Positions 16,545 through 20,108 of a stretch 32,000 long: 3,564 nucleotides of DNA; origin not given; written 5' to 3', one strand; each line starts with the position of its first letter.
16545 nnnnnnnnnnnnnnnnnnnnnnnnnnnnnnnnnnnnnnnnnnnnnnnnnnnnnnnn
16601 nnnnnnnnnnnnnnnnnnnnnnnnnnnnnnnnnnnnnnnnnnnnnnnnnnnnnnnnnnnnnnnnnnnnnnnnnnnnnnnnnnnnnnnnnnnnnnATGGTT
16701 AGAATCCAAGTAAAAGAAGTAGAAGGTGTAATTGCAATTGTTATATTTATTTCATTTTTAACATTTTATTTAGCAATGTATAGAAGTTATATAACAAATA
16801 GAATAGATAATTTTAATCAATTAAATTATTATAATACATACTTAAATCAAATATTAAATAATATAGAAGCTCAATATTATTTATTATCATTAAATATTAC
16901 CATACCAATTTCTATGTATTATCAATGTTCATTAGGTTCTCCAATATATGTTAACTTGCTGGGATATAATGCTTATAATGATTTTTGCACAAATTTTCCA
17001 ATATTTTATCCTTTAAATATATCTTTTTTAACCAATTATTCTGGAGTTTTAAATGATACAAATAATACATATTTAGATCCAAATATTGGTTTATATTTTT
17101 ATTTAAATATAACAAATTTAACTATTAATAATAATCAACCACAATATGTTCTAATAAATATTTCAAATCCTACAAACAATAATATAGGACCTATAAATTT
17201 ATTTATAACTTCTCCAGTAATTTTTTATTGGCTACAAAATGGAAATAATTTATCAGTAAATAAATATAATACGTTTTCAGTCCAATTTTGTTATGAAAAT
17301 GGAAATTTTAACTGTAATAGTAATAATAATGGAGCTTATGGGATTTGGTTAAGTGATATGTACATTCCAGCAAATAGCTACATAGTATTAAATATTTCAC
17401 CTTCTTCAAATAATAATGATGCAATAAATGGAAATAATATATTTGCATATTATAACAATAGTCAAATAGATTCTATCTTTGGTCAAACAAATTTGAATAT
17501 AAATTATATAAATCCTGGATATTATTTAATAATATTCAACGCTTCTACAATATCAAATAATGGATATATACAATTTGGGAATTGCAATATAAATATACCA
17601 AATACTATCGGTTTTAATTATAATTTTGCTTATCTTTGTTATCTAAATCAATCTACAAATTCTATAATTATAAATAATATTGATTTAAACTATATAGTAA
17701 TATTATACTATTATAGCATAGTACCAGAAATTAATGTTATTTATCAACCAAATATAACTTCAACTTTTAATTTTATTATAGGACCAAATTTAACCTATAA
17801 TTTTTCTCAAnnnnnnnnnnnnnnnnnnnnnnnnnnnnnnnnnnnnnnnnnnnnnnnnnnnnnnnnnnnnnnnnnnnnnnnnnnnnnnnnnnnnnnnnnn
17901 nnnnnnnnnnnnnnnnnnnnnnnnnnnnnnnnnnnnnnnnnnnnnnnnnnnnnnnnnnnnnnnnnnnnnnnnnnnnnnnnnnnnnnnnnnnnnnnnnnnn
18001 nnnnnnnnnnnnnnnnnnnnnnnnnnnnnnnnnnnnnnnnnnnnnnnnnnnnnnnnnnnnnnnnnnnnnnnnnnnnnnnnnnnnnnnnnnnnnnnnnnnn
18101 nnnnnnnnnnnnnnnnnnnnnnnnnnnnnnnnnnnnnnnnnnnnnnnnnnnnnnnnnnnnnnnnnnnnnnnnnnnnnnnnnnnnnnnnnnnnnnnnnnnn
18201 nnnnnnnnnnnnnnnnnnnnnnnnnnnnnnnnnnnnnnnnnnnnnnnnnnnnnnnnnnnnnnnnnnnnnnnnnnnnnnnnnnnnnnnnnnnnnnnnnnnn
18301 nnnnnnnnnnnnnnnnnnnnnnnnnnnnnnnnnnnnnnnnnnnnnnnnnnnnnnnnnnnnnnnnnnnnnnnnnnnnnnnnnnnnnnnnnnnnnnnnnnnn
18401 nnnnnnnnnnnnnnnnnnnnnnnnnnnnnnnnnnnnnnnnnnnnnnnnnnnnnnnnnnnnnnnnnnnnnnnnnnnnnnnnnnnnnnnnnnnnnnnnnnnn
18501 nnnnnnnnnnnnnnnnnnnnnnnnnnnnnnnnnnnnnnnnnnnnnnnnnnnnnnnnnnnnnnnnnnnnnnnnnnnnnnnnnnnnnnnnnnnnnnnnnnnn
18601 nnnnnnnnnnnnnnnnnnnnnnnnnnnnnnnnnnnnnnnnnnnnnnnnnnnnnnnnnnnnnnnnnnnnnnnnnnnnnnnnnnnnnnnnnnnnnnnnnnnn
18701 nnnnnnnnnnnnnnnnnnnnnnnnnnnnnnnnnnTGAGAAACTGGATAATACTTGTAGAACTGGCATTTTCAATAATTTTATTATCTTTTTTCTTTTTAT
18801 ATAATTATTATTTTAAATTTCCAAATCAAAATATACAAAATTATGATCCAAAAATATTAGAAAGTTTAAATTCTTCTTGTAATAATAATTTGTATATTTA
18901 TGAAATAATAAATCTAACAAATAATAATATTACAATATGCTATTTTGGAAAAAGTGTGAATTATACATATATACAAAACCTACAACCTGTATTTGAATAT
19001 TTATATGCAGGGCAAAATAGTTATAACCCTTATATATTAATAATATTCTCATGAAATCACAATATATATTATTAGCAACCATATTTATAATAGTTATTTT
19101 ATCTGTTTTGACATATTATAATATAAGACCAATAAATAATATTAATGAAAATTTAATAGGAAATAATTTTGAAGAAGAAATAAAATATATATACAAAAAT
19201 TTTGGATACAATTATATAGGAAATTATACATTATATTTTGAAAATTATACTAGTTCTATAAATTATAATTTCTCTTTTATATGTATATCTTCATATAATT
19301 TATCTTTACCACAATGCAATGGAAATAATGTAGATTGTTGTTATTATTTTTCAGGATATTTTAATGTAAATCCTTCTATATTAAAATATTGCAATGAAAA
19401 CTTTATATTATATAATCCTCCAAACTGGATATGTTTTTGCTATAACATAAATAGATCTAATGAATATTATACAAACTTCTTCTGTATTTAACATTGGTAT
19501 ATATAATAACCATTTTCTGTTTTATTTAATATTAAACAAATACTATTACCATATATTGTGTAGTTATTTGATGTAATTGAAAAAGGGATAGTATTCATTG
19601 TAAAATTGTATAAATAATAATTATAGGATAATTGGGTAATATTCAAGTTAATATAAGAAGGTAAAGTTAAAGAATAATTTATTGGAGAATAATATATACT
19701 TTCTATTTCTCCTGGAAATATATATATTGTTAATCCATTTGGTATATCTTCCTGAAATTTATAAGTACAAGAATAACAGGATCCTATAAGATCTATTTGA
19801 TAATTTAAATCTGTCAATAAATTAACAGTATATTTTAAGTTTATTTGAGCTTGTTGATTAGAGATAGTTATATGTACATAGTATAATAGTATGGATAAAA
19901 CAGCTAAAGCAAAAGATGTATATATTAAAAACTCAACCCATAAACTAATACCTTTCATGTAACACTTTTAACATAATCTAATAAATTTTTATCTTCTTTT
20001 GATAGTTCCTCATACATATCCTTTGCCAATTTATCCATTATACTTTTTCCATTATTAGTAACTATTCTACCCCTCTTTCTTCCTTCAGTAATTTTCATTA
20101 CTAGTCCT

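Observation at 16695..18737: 680-aa protein of extreme composition with four local cysteine pairs and about 24 glycosylation sequons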

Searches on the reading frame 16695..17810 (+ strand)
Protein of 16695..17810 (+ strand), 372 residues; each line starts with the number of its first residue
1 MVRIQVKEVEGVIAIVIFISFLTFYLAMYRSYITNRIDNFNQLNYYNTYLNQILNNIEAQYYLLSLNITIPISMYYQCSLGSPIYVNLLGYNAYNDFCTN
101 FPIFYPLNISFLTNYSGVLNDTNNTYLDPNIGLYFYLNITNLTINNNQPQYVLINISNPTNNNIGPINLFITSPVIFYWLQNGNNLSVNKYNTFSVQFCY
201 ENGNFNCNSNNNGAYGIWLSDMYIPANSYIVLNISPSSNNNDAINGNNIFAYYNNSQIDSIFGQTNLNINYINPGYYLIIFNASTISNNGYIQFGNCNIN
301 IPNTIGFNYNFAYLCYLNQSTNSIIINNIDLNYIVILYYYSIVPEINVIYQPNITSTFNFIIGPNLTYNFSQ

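Call 81: predict_structure(alignment_id=A3)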
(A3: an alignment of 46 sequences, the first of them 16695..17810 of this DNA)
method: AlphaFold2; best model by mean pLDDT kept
length: 372 residues; sequences in the alignment: 46
mean_pLDDT: 67.1   pTM: 0.54
mean pLDDT of the five models: 67.1, 66.7, 58.4, 53.2, 52.4
residues with pLDDT >= 90: 0; 70-90: 195; 50-70: 112; < 50: 65
segments of 3 or more residues with pLDDT < 50: 1-5, 33-37, 109-127, 243-264, 366-372
pLDDT, mean of each block of 10 residues (from residue 1): 53 78 68 47 56 61 75 84 80 84 65 39 45 75 76 86 80 80 73 68 54 73 84 74 41 35 49 68 69 80 66 73 71 63 79 82 52 32
secondary structure, 60 per line:
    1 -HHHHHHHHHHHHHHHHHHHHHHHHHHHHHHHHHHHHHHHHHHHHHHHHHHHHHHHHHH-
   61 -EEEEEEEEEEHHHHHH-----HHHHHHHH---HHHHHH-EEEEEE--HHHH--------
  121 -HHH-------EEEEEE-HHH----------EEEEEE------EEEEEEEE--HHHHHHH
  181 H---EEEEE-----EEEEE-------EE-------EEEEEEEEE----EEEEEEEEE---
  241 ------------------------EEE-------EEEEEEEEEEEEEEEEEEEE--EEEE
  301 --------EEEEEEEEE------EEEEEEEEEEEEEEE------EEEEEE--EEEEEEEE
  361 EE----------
elements in order: H2-59 E62-71 H72-77 H83-90 H94-99 E101-106 H109-112 E132-137 E152-157 E164-171 H174-181 E185-189 E195-199 E216-224 E229-237 E265-267 E275-294 E297-300 E309-317 E324-338 E345-350 E353-362

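Call 83: fold_search(model_id=the predicted structure, library=pdb)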
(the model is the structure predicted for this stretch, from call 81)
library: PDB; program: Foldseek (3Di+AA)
matches with E <= 10: 937; with E <= 0.001: 0
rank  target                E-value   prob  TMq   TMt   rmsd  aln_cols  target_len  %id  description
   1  4qaw_C                9.7e-03  0.90  0.18  0.13  16.1       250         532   10  Structure of modular Xyn30D from Paenibacillus barcinonensis (released 2014-10-08)
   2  4qaw_B                1.4e-02  0.77  0.16  0.11  16.2       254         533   11  Structure of modular Xyn30D from Paenibacillus barcinonensis (released 2014-10-08)
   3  3a21_B                3.0e-02  0.77  0.16  0.12  12.6       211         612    7  Crystal Structure of Streptomyces avermitilis beta-L-Arabinopyranosidase (released 2009-07-14)
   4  5awo                  3.5e-02  0.18  0.13  0.09  18.7       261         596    6  Arthrobacter globiformis T6 isomalto-dextranse (released 2015-09-09)
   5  4qaw_H                3.7e-02  0.35  0.14  0.10  19.4       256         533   13  Structure of modular Xyn30D from Paenibacillus barcinonensis (released 2014-10-08)
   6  4qaw_D                4.1e-02  0.25  0.13  0.09  20.0       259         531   13  Structure of modular Xyn30D from Paenibacillus barcinonensis (released 2014-10-08)
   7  2y8k                  4.6e-02  1.00  0.17  0.14   3.9        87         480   21  Structure of CtGH5-CBM6, an arabinoxylan-specific xylanase. (released 2011-02-16)
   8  6x7x                  4.6e-02  0.44  0.14  0.27  22.4       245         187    8  mannose-bound structure of Marinomonas primoryensis PA14 carbohydrate-binding domain (released 2021-06-02)
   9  6xac                  5.6e-02  0.25  0.13  0.23  22.1       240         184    8  Galactose-bound structure of Marinomonas primoryensis PA14 carbohydrate-binding domain (released 2021-06-02)
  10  6xa5_A                6.3e-02  0.35  0.15  0.27  21.6       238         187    9  Trehalose-bound structure of Marinomonas primoryensis PA14 carbohydrate-binding domain (released 2021-06-02)
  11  5la2_B                6.6e-02  0.94  0.15  0.12   8.6        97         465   18  The mechanism by which arabinoxylanases can recognise highly decorated xylans (released 2016-08-31)
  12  7khx_A                7.0e-02  0.77  0.13  0.34  19.5       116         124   13  Mouse GITR-GITRL complex (released 2021-03-03)
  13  4qaw_A                7.0e-02  0.57  0.17  0.12  16.1       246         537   11  Structure of modular Xyn30D from Paenibacillus barcinonensis (released 2014-10-08)
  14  3a21_A                7.4e-02  0.60  0.17  0.12  12.0       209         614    7  Crystal Structure of Streptomyces avermitilis beta-L-Arabinopyranosidase (released 2009-07-14)
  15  5la1                  8.2e-02  1.00  0.17  0.14   3.6        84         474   25  The mechanism by which arabinoxylanases can recognise highly decorated xylans (released 2016-08-31)
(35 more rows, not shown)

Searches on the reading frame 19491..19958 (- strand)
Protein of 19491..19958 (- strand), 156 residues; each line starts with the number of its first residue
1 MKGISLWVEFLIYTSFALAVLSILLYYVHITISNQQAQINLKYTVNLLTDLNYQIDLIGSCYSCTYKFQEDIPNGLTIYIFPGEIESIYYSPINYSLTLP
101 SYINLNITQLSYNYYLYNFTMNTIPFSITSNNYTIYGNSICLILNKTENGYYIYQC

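Call 7: search_protein_families(library=pfam, proteins=[window:19491-19958:-], max_evalue=1)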
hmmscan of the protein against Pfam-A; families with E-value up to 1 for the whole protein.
window:19491-19958:- (156 aa): 0 families

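Call 8: search_protein_families(library=ncbifam, proteins=[window:19491-19958:-], max_evalue=1)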
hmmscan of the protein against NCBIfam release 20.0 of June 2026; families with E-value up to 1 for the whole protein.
window:19491-19958:- (156 aa): 0 families

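Call 74: find_homologous_proteins(query=window:19491-19958:-, max_evalue=0.001)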
Query window:19491-19958:- (156 aa): 6 proteins with E <= 0.001 among 26 candidates.
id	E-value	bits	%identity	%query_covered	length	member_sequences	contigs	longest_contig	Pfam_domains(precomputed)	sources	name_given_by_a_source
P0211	1.1e-93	329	100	100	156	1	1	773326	-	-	-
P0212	1.9e-80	286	84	100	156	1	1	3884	-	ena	-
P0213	6.3e-77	275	81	100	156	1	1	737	-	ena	-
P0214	1.0e-76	274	81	100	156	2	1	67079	-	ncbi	ncbi:MAG: hypothetical protein ACP5GJ_01805 [Nanopusillaceae archaeon]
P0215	2.4e-58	215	65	100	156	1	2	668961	-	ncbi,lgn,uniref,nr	ncbi:hypothetical protein MJ1_0640 [Nanobdella aerobiophila]|uniref:Uncharacterized protein n=1 Tax=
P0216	1.6e-53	199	56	100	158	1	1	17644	-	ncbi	ncbi:MAG: hypothetical protein ACP5G1_01125 [Nanopusillaceae archaeon]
